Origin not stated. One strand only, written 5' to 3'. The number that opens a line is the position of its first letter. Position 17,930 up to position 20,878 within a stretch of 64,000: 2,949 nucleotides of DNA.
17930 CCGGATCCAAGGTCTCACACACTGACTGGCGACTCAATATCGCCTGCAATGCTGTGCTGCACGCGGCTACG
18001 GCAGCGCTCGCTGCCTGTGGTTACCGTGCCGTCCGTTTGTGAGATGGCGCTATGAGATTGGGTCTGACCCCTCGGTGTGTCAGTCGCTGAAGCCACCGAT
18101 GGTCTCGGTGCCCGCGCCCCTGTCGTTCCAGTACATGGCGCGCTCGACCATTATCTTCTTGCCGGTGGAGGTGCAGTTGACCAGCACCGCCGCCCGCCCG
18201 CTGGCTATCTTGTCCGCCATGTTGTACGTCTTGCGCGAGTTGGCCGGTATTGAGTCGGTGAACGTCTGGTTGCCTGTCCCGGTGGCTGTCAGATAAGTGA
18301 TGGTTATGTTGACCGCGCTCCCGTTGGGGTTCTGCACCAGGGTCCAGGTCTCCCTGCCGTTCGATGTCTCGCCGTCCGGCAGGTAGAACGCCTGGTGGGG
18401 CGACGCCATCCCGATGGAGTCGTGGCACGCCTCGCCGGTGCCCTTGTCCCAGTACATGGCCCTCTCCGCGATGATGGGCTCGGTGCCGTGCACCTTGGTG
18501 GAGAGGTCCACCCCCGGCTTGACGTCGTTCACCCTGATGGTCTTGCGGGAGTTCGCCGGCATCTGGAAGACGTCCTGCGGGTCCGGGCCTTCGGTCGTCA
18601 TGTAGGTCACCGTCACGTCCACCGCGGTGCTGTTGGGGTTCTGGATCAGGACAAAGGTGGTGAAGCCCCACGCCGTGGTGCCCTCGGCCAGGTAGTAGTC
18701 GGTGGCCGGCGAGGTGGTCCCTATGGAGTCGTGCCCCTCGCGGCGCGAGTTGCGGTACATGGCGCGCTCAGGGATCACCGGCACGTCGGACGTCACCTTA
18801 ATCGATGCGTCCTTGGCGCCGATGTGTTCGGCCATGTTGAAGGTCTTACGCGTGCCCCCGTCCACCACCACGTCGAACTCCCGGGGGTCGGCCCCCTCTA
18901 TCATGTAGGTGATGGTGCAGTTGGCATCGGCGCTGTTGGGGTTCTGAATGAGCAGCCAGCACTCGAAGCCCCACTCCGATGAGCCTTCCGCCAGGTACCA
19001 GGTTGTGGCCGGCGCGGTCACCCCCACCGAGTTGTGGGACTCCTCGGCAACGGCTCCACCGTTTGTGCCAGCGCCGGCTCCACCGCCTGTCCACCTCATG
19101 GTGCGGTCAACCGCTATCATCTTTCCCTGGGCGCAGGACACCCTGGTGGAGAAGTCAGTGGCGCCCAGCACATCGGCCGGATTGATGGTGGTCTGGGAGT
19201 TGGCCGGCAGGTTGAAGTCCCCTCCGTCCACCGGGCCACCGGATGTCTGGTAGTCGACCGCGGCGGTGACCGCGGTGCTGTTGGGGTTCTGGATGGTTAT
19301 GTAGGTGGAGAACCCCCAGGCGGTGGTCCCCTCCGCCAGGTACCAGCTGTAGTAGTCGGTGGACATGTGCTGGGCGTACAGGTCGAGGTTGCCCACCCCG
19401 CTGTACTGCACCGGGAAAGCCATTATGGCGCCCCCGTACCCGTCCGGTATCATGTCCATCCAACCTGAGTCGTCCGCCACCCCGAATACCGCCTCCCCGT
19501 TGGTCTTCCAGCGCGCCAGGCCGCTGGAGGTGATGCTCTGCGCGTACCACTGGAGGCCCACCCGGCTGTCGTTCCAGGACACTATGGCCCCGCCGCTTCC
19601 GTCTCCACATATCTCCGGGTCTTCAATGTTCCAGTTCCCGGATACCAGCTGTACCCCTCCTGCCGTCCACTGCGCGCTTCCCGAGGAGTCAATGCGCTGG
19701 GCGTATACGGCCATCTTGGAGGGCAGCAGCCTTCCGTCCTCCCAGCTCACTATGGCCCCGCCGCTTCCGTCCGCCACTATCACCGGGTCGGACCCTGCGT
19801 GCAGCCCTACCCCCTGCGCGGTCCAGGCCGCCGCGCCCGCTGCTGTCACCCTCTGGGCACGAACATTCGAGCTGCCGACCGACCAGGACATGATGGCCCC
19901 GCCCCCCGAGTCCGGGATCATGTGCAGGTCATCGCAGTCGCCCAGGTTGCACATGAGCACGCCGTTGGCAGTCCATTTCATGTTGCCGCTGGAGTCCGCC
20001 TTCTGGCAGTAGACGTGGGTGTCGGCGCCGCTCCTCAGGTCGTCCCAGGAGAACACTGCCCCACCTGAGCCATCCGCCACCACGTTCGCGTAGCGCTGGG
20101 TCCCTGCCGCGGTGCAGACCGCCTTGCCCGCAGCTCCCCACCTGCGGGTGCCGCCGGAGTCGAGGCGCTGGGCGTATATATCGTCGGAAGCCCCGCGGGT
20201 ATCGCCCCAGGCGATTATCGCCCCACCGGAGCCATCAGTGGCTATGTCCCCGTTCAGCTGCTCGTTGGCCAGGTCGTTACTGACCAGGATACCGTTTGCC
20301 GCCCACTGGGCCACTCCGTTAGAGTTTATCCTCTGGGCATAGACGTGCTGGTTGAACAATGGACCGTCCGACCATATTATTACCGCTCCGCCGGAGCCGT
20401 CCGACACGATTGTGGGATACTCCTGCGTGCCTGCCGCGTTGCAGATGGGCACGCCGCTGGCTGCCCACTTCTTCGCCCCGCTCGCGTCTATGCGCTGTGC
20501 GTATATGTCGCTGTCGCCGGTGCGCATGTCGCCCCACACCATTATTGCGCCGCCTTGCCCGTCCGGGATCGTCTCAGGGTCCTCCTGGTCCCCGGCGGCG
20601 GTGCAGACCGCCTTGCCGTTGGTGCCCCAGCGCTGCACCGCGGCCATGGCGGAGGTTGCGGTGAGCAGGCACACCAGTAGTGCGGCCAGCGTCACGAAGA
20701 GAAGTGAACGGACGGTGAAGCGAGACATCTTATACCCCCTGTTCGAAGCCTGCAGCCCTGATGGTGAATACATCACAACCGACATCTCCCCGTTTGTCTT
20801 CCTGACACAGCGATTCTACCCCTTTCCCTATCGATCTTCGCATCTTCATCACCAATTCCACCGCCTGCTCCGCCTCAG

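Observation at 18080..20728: Paralogous secreted protein: ~48-aa propeller-like repeats plus the same four-module tail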

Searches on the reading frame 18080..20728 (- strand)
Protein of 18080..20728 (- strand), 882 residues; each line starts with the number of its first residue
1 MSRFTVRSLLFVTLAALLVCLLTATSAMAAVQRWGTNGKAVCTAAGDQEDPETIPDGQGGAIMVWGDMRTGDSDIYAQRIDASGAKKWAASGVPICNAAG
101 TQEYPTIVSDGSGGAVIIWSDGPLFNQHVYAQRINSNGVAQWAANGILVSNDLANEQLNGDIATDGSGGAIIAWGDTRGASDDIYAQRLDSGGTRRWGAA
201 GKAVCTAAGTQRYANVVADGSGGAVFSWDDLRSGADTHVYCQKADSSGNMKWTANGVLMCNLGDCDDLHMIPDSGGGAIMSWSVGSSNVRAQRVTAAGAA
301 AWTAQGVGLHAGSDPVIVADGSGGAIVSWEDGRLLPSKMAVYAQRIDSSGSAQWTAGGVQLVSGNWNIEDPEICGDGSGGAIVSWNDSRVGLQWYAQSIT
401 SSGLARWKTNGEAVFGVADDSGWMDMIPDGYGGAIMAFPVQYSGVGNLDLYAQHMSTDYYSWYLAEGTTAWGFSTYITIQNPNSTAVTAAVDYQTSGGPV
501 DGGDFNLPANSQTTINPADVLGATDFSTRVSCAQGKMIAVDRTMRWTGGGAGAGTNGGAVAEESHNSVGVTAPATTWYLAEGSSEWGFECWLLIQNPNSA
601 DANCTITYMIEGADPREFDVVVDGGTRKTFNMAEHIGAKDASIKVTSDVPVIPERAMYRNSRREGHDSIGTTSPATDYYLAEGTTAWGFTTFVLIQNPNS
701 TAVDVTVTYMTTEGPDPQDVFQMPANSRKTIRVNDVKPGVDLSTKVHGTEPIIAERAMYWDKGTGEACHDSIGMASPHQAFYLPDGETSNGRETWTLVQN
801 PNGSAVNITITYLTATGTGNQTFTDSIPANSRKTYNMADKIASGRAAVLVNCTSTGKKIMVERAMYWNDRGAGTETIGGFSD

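Call 6: search_protein_families(library=pfam, proteins=[window:18080-20728:-], max_evalue=1)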
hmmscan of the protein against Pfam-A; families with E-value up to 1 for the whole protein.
window:18080-20728:- (882 aa): 3 families
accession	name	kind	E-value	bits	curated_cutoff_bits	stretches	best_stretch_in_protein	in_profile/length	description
PF18986.5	DUF5719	-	3.6e-11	43.2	26.2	3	672-741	47-119/319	Family of unknown function (DUF5719)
PF07372.17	DUF1491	-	0.13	13.1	25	0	57-92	29-64/104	Protein of unknown function (DUF1491)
PF17992.7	Agarase_CBM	-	0.19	11.8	26.3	0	472-514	58-100/178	Agarase CBM like domain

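Call 7: search_protein_families(library=ncbifam, proteins=[window:18080-20728:-], max_evalue=1)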
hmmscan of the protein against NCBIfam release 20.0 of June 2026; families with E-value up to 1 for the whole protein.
window:18080-20728:- (882 aa): 1 family
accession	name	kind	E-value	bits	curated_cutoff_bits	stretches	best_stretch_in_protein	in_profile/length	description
TIGR04275.1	beta_prop_Msarc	repeat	0.073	12.8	85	1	64-77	22-35/40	beta-propeller repeat protein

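Call 12: find_homologous_proteins(query=window:18080-20728:-, max_evalue=0.001)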
Query window:18080-20728:- (882 aa): 6053 proteins with E <= 0.001 among 8000 candidates; the best 120 are listed.
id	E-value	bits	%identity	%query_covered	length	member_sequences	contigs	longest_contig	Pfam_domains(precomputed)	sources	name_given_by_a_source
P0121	0.0e+0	2014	100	100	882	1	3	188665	PF18986.6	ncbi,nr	ncbi:MAG: hypothetical protein KKF41_16275 [Actinobacteria bacterium]|nr:hypothetical protein [Actin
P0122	0.0e+0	1375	69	100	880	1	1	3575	PF18986.6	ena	-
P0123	0.0e+0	1132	45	48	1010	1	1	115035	PF03640.21,PF14061.13,PF18962.8,PF13860.13,PF06832.19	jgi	jgi:FlgD Ig-like domain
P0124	0.0e+0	1054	67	48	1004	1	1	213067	PF18986.6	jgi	-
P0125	1.4e-296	1005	51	97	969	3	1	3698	PF18986.6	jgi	-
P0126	1.1e-291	988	44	42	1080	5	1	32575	PF18962.8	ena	-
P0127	4.2e-291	986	42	48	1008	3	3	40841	PF07372.18,PF13860.13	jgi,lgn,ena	-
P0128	2.6e-288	977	53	100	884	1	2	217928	PF18986.6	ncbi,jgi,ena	-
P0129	5.9e-276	936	41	48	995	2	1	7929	PF03640.21,PF14061.13,PF07372.18,PF13860.13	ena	-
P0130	1.3e-275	935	49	100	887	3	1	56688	PF18986.6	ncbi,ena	-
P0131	3.6e-275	934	56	48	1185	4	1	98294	PF24327.3,PF18986.6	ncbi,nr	ncbi:MAG: hypothetical protein KKE36_11830 [Actinobacteria bacterium]|nr:hypothetical protein [Actin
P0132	4.5e-273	927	37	48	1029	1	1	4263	PF13860.13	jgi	jgi:hypothetical protein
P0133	7.1e-273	926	62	48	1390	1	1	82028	PF24327.3,PF18986.6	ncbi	ncbi:MAG: DUF5719 family protein [Actinomycetota bacterium]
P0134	2.2e-272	924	48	99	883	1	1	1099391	PF18986.6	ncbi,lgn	-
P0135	2.3e-267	908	52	99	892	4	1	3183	PF18986.6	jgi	-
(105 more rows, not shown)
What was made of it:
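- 18080..20728 (-): Gene B: 882-aa secreted protein (signal peptide + 8-bladed propeller + four-module ASRAH/DUF5719 tail), stop codon included. 100% identical to NCBI MAG protein P0121 (call 12).
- Checked: The start at 20728 gives an 882-aa product that is 100% identical to NCBI MAG protein KKF41_16275 (P0121, call 12).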

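Call 18: find_encoding_contigs(protein=P0128, flank=8000, max_places=2)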
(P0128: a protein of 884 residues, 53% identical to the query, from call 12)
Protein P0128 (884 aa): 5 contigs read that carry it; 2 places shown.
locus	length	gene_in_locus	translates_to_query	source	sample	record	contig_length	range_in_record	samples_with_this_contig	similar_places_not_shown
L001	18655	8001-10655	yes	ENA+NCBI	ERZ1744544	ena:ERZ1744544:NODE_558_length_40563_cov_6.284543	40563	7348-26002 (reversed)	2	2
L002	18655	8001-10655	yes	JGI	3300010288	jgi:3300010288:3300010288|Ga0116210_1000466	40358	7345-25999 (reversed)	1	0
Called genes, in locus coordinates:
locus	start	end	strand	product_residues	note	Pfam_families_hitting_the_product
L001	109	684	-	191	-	PF00293:NUDIX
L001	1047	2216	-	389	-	-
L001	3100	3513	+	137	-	PF04304:DUF454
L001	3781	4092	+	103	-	-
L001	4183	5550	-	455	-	PF13701:DDE_Tnp_1_4, PF01609:DDE_Tnp_1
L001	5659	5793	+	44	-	-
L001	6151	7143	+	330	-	PF03747:ADP_ribosyl_GH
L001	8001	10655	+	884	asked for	PF18986:DUF5719 (faint)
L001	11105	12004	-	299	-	PF08282:Hydrolase_3 (faint)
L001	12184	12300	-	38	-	-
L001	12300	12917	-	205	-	-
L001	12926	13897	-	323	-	PF00535:Glycos_transf_2 (weak)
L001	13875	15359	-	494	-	PF00501:AMP-binding, PF14535:AMP-binding_C_2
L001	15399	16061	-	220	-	PF01558:POR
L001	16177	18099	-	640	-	PF01855:POR_N, PF02775:TPP_enzyme_C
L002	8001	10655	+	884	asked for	PF18986:DUF5719 (faint)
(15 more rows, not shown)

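Call 19: find_encoding_contigs(protein=P0134, flank=8000, max_places=2)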
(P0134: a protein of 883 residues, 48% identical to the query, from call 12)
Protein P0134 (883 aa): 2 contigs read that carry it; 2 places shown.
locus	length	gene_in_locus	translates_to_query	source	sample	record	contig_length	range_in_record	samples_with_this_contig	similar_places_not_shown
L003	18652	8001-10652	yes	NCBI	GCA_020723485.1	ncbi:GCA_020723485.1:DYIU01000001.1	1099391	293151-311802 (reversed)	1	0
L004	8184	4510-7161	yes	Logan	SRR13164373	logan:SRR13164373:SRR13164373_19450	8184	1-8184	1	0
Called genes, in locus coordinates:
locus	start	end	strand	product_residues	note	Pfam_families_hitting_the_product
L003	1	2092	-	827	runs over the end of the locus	PF00113:Enolase_C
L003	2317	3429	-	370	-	PF04015:DUF362, PF14697:Fer4_21 (weak), PF00037:Fer4 (weak), PF12838:Fer4_7, PF13187:Fer4_9, PF13237:Fer4_10 (weak), PF25160:LdpA_Fe-S-bd (weak), PF00037:Fer4 (weak), +5 more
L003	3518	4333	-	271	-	PF00106:adh_short, PF08659:KR, PF13561:adh_short_C2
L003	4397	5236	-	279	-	PF12837:Fer4_6 (faint), PF00037:Fer4 (weak)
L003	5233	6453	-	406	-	PF00561:Abhydrolase_1, PF12146:Hydrolase_4, PF12697:Abhydrolase_6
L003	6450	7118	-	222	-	PF14196:ATC_hydrolase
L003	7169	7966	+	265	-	PF00753:Lactamase_B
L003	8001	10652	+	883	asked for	PF18986:DUF5719 (weak)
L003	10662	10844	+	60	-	-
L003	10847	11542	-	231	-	PF01522:Polysacc_deac_1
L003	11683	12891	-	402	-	PF01545:Cation_efflux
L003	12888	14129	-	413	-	PF01545:Cation_efflux, PF16916:ZT_dimer (weak)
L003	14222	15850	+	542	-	PF22039:HUTI_composite_bact (weak), PF07969:Amidohydro_3, PF01979:Amidohydro_1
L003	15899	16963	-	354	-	-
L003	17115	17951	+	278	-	PF00106:adh_short, PF08659:KR, PF13561:adh_short_C2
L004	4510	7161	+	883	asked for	PF18986:DUF5719 (weak)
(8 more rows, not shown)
